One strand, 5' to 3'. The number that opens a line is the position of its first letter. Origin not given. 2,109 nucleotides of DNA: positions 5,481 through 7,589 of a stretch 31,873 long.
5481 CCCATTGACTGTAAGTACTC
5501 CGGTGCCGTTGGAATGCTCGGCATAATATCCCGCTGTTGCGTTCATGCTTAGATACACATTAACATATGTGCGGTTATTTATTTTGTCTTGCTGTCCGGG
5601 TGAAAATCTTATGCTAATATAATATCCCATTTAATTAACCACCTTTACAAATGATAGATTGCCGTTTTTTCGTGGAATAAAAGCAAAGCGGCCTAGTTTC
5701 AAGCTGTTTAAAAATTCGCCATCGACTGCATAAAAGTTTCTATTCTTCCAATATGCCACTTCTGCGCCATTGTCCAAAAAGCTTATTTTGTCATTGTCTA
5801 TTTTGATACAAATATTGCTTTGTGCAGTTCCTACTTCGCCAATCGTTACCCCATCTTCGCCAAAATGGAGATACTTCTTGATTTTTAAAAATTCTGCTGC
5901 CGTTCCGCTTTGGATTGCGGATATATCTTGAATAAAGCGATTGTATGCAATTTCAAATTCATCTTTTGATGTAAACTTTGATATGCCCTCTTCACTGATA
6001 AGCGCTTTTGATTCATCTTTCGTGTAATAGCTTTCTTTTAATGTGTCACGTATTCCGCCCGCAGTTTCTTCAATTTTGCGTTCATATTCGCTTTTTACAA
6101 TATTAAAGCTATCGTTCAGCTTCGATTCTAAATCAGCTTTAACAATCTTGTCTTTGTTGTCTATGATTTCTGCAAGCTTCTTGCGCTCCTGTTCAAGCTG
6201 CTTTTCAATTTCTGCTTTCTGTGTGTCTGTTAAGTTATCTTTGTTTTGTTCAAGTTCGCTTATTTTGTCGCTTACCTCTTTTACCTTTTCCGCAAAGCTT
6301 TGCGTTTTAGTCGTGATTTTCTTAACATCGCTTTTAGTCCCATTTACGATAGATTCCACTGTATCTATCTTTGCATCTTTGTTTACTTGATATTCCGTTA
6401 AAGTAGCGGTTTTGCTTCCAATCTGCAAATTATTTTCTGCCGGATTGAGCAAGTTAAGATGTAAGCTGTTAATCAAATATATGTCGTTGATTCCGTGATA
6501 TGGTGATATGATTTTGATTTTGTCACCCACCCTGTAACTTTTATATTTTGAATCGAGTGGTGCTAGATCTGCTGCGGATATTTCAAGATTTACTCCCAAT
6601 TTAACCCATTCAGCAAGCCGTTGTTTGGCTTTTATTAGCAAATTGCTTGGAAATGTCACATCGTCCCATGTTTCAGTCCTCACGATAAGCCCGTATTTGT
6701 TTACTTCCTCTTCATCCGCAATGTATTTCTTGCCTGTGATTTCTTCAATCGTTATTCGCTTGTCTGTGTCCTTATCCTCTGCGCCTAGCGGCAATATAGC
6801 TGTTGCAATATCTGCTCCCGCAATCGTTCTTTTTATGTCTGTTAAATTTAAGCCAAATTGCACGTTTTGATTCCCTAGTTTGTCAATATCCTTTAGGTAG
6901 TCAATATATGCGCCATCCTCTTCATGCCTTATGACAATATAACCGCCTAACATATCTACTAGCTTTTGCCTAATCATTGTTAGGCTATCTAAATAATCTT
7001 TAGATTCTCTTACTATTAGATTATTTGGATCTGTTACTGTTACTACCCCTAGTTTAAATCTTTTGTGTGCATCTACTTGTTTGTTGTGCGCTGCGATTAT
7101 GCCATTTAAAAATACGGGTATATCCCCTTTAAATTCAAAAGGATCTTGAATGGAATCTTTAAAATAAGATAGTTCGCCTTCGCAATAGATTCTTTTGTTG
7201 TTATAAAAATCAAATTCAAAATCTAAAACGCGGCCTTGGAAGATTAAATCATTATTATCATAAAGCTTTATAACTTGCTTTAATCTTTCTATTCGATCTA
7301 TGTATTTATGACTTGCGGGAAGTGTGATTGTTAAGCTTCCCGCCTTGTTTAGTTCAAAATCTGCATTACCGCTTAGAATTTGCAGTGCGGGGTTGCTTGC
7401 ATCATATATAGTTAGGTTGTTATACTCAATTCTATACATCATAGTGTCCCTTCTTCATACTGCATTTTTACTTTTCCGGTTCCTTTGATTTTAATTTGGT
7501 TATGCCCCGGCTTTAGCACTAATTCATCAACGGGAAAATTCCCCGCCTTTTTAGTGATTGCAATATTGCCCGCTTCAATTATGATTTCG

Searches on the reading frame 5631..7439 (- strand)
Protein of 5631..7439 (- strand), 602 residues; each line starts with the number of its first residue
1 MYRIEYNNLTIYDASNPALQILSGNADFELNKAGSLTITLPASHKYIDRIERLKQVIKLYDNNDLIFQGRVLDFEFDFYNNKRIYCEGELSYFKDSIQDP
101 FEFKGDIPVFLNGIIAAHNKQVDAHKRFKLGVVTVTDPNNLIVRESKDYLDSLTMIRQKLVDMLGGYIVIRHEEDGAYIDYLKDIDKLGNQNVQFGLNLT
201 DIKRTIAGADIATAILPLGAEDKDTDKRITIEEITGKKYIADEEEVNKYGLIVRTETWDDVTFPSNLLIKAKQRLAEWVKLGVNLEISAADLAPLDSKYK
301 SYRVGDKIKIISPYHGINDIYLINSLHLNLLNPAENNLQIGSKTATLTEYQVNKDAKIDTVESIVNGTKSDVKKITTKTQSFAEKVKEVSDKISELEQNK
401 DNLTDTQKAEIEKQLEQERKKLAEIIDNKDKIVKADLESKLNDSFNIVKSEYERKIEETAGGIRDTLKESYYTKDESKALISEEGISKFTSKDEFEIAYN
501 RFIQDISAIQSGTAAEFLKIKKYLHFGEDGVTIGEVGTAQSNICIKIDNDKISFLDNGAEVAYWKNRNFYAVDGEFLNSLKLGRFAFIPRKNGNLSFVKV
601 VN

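Call 68: search_protein_families(library=pfam, proteins=[window:5631-7439:-], max_evalue=0.001)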
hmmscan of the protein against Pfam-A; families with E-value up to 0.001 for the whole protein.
window:5631-7439:- (602 aa): 1 family
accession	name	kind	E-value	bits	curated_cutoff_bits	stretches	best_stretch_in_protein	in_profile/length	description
PF06605.17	Prophage_tail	-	2e-20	74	31.3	1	128-353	36-249/250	Prophage endopeptidase tail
